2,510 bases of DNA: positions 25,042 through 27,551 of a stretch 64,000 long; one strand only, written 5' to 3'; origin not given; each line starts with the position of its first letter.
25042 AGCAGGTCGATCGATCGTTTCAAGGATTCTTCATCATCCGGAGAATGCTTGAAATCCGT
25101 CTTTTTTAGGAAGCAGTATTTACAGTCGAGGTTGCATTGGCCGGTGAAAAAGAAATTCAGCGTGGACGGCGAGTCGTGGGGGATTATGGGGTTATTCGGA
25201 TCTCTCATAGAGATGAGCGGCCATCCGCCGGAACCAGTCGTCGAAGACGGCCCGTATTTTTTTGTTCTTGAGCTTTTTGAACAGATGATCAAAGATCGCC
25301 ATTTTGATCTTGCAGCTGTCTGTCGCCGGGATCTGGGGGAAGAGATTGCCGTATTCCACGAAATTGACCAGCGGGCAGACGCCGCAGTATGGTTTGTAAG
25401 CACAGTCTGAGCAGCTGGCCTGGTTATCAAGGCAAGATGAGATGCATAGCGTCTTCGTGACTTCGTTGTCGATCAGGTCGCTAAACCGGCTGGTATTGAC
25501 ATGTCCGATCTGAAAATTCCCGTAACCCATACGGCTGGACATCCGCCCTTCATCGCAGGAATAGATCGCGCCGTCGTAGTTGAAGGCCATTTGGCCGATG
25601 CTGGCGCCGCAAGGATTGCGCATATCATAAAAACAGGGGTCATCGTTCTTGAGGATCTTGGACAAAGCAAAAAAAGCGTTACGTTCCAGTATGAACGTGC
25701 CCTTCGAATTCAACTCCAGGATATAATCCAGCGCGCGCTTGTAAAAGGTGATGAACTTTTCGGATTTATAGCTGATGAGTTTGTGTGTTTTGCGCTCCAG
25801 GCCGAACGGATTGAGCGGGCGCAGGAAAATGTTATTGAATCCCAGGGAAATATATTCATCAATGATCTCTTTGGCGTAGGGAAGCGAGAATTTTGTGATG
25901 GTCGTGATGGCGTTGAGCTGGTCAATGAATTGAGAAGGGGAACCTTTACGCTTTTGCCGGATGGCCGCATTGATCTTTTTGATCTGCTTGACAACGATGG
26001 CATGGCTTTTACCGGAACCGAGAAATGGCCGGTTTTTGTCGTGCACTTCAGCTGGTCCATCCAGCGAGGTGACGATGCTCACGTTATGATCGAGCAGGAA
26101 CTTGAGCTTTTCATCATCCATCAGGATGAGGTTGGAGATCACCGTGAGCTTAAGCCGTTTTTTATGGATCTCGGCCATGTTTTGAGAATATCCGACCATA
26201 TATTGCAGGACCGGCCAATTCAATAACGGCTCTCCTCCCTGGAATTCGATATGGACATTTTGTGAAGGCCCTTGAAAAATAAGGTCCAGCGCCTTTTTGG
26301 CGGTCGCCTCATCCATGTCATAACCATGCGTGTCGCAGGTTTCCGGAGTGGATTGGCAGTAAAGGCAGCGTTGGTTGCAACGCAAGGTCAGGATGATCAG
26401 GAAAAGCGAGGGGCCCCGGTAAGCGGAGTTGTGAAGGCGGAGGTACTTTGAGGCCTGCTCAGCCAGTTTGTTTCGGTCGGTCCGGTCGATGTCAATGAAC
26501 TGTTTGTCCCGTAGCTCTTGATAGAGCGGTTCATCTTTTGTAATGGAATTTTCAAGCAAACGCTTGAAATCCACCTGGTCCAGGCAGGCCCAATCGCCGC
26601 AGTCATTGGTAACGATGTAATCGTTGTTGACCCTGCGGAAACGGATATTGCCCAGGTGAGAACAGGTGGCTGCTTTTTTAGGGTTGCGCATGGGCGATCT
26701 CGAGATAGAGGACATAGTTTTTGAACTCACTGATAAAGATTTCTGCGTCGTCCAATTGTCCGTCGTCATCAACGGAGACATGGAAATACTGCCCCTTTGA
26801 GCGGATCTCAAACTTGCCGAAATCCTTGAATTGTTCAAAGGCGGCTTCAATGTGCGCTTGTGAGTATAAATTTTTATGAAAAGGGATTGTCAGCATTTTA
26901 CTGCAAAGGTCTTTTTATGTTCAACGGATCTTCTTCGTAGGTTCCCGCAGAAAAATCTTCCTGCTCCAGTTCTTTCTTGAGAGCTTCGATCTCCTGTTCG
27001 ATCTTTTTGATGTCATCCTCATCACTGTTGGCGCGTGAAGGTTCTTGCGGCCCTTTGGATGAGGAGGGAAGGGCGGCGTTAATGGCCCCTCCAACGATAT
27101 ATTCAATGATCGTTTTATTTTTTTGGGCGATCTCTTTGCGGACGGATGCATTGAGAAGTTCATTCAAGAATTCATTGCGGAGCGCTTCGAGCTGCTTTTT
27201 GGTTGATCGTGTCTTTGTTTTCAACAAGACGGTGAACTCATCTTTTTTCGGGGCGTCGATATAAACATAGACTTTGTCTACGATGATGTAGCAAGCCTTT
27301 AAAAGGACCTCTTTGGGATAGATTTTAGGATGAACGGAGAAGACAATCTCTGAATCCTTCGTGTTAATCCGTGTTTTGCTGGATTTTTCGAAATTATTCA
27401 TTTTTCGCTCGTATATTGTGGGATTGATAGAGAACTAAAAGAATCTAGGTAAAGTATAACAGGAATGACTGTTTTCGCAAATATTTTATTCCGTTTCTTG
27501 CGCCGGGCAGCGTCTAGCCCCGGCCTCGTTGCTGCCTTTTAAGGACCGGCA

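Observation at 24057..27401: Convergent operon of two SPASM rSAMs, one with a ~110-aa N-terminal extension, plus small partner proteins (HxsB/HxsC/HxsD candidates)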

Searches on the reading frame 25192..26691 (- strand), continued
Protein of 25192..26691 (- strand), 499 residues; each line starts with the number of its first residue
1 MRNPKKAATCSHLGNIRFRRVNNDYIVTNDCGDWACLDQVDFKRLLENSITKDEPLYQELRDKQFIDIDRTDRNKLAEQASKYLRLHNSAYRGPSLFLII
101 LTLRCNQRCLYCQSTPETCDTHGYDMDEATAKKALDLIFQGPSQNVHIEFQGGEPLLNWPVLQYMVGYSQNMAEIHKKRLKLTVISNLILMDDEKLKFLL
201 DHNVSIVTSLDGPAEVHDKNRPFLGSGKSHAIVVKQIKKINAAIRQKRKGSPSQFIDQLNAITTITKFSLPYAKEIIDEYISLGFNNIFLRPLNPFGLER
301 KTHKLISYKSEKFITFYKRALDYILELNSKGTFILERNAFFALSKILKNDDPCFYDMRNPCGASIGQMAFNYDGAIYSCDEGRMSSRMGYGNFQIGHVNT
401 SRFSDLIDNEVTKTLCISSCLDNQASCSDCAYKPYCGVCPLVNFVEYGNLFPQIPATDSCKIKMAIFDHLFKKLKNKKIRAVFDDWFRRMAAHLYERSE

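Call 56: find_encoding_contigs(protein=P0171, flank=8000, max_places=1)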
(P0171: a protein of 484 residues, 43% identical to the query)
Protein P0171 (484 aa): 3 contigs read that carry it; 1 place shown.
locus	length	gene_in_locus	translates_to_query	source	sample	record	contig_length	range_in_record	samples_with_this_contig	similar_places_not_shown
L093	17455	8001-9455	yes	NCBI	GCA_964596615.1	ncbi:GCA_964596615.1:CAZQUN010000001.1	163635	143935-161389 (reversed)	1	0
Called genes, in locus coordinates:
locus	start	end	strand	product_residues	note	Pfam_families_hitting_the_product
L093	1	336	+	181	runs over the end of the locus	PF04350:PilO (weak)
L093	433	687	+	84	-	-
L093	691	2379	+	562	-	PF05157:MshEN, PF00437:T2SSE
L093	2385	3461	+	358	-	PF00437:T2SSE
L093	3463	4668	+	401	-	PF28597:T2SSF_N, PF00482:T2SSF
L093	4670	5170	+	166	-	PF07963:N_methyl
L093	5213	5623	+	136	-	PF07963:N_methyl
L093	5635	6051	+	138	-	PF07963:N_methyl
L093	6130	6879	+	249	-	PF06750:A24_N_bact, PF01478:Peptidase_A24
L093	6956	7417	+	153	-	-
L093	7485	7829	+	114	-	PF27806:HxsD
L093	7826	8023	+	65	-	-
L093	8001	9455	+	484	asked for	PF13353:Fer4_12, PF04055:Radical_SAM, PF13186:SPASM (weak)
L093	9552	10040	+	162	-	PF14534:DUF4440 (weak)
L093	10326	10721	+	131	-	-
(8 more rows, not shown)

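Call 74: search_dna_similar(query=window:25192-26691:-, collection=plasmids, mode=protein, max_rows=8)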
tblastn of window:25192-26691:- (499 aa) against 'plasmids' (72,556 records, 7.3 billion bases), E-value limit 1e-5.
Records with a match: 554; places in all: 567; records where one place covers at least 80% of the query: 394.
Best place of each record, by identity: <60% 554.
By first word of the organism name: Klebsiella 321; Bacillus 35; Rhizobium 34; Agrobacterium 26; Clostridium 16; Leisingera 14; Escherichia 10; Paracoccus 10; Sinorhizobium 8; Mesorhizobium 5; and 47 more.
By predicted mobility (MOB-suite, as given by PLSDB): conjugative 353; non-mobilizable 182; mobilizable 19.
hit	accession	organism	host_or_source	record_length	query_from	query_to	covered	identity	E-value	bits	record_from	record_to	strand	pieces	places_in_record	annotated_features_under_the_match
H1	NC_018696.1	Paraburkholderia phenoliruptrix BR3459a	Mimosa flocculosa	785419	25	486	93%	35.2%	1e-93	318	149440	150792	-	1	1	hxsB: His-Xaa-Ser system radical SAM maturase HxsB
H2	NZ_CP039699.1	Novosphingobium sp. EMRT-2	cell,freshwater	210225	22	490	94%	34.6%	5e-86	296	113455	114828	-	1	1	hxsB: His-Xaa-Ser system radical SAM maturase HxsB | hxsC: His-Xaa-Ser system radical SAM maturase HxsC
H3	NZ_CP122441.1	Mesorhizobium sp. WSM4875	Cicer arietinum kabuli,cell culture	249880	12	486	95%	34.2%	2e-86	297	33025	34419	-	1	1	hxsB: His-Xaa-Ser system radical SAM maturase HxsB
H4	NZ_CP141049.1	Microvirga lotononidis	-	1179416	17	486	94%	34.4%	2e-86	298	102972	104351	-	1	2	none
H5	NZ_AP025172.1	Cupriavidus sp. P-10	-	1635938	16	489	95%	34.0%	1e-89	307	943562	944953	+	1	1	none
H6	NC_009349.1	Aeromonas salmonicida subsp. salmonicida A449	-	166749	18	489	95%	34.0%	4e-90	308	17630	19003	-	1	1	hxsB: His-Xaa-Ser system radical SAM maturase HxsB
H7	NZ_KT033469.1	Aeromonas salmonicida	-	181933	18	489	95%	34.0%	4e-90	308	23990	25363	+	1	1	hxsB: His-Xaa-Ser system radical SAM maturase HxsB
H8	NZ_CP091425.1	Methylobacter sp. YRD-M1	isolate,wetland soil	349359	17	488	95%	33.5%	2e-85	295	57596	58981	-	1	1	hxsB: His-Xaa-Ser system radical SAM maturase HxsB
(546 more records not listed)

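Call 75: get_annotated_region(hit=H6, flank=3500)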
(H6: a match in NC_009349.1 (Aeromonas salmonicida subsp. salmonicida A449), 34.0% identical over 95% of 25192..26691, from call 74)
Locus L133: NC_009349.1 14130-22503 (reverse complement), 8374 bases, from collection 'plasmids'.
description: Aeromonas salmonicida subsp. salmonicida A449 plasmid 4, complete sequence
organism: Aeromonas salmonicida subsp. salmonicida A449 (NCBI taxid 382245)
taxonomy: Bacteria; Pseudomonadota; Gammaproteobacteria; Aeromonadales; Aeromonadaceae; Aeromonas; Aeromonas salmonicida; Aeromonas salmonicida subsp. salmonicida A449
host: -; source: -; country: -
typing (MOB-suite, as given by PLSDB): conjugative; replicon rep_cluster_71; relaxase MOBH,MOBH; mating-pair formation MPF_F
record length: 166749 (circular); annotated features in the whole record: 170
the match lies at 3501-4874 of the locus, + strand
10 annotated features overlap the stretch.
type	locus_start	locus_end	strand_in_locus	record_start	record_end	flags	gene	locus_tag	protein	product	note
CDS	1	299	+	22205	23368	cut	-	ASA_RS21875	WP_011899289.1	KorB domain-containing protein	-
CDS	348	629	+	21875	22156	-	-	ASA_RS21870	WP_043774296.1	helix-turn-helix domain-containing protein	-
CDS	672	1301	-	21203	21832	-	-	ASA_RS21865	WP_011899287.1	type I restriction endonuclease subunit M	-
CDS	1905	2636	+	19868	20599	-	-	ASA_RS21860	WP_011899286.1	hypothetical protein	-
CDS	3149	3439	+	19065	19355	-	hxsD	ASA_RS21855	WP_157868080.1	His-Xaa-Ser system protein HxsD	-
CDS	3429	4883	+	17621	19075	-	hxsB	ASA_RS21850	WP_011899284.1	His-Xaa-Ser system radical SAM maturase HxsB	-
CDS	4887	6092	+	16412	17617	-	hxsC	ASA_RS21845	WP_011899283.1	His-Xaa-Ser system radical SAM maturase HxsC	-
CDS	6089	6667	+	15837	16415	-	hxsA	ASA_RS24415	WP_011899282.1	His-Xaa-Ser repeat protein HxsA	-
CDS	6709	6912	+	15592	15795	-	-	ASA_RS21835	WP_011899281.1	DUF5334 family protein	-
CDS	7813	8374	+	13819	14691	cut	-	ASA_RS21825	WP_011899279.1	TnsA endonuclease N-terminal domain-containing protein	-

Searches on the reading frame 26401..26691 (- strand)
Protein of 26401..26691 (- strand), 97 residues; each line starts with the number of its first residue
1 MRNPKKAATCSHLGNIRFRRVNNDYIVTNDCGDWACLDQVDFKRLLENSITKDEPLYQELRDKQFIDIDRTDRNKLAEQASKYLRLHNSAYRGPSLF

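Call 68: search_protein_families(library=pfam, proteins=[window:26401-26691:-], max_evalue=10)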
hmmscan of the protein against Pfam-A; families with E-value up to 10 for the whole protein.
seq(97 aa): 0 families

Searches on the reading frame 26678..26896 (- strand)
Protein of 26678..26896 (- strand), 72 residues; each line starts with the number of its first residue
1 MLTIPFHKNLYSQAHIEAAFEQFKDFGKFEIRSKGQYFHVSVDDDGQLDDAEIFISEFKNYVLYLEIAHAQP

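Call 4: search_protein_families(library=ncbifam, proteins=[window:26678-26896:-], max_evalue=0.01)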
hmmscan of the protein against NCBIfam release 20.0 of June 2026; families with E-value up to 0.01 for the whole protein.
window:26678-26896:- (72 aa): 1 family
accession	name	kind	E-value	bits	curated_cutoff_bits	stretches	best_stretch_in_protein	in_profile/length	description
NF038315.1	HxsD_rel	equivalog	1.7e-17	63.4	41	1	6-66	3-61/62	HxsD-like protein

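Call 5: search_protein_families(library=pfam, proteins=[window:26678-26896:-], max_evalue=0.01)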
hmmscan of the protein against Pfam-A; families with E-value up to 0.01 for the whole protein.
window:26678-26896:- (72 aa): 0 families

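Call 39: search_protein_families(library=padloc, proteins=[window:26678-26896:-], max_evalue=0.001)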
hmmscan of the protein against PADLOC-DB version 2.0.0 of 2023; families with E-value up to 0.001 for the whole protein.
window:26678-26896:- (72 aa): 0 families

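Call 68: search_protein_families(library=pfam, proteins=[window:26678-26896:-], max_evalue=10)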
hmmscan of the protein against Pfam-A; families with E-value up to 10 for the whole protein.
window:26678-26896:- (72 aa): 0 families

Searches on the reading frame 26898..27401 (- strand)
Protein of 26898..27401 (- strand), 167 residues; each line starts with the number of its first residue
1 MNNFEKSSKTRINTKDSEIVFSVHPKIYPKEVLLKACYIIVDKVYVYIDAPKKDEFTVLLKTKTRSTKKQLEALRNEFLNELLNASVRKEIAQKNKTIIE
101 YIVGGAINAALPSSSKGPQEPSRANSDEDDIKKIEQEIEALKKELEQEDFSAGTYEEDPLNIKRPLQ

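Call 4: search_protein_families(library=ncbifam, proteins=[window:26898-27401:-], max_evalue=0.01)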
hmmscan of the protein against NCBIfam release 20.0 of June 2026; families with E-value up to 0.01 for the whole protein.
window:26898-27401:- (167 aa): 2 families
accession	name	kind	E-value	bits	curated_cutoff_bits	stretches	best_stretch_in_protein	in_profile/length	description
TIGR03976.1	chp_LLNDYxLRE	equivalog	2.3e-15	56.7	50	1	26-108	4-85/90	His-Xaa-Ser system protein HxsD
NF033635.1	SLATT_fungal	domain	0.0099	15.8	35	0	107-147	62-102/128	SLATT domain-containing protein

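Call 5: search_protein_families(library=pfam, proteins=[window:26898-27401:-], max_evalue=0.01)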
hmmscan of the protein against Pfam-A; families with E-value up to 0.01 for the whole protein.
window:26898-27401:- (167 aa): 0 families

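Call 39: search_protein_families(library=padloc, proteins=[window:26898-27401:-], max_evalue=0.001)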
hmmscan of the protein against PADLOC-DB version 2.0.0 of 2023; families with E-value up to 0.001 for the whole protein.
window:26898-27401:- (167 aa): 0 families

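Call 68: search_protein_families(library=pfam, proteins=[window:26898-27401:-], max_evalue=10)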
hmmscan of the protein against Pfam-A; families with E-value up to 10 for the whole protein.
window:26898-27401:- (167 aa): 8 families
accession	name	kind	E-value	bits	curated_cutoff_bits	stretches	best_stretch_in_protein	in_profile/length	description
PF19909.4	DUF6382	-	0.014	15.5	26.7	1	30-82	88-140/163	Domain of unknown function (DUF6382)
PF18142.6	SLATT_fungal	-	0.017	15.6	26.5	1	113-149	63-99/121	SMODS and SLOG-associating 2TM effector domain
PF20570.3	DUF6779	-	0.035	15.2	28.1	1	123-147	65-89/108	Domain of unknown function (DUF6779)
PF16455.10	UBD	-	0.051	14.2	27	1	62-157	13-82/103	Ubiquitin-binding domain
PF01193.29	RNA_pol_L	-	0.12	12.6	24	1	6-43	34-73/74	RNA polymerase Rpb3/Rpb11 dimerisation domain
PF24026.1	DUF7337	-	1.5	9.4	30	1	66-91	22-47/61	Family of unknown function (DUF7337)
PF00046.35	Homeodomain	-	1.7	8.9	22.9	1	61-94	2-36/57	Homeodomain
PF00831.28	Ribosomal_L29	-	4.7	7.7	24.5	1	132-155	9-32/57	Ribosomal L29 protein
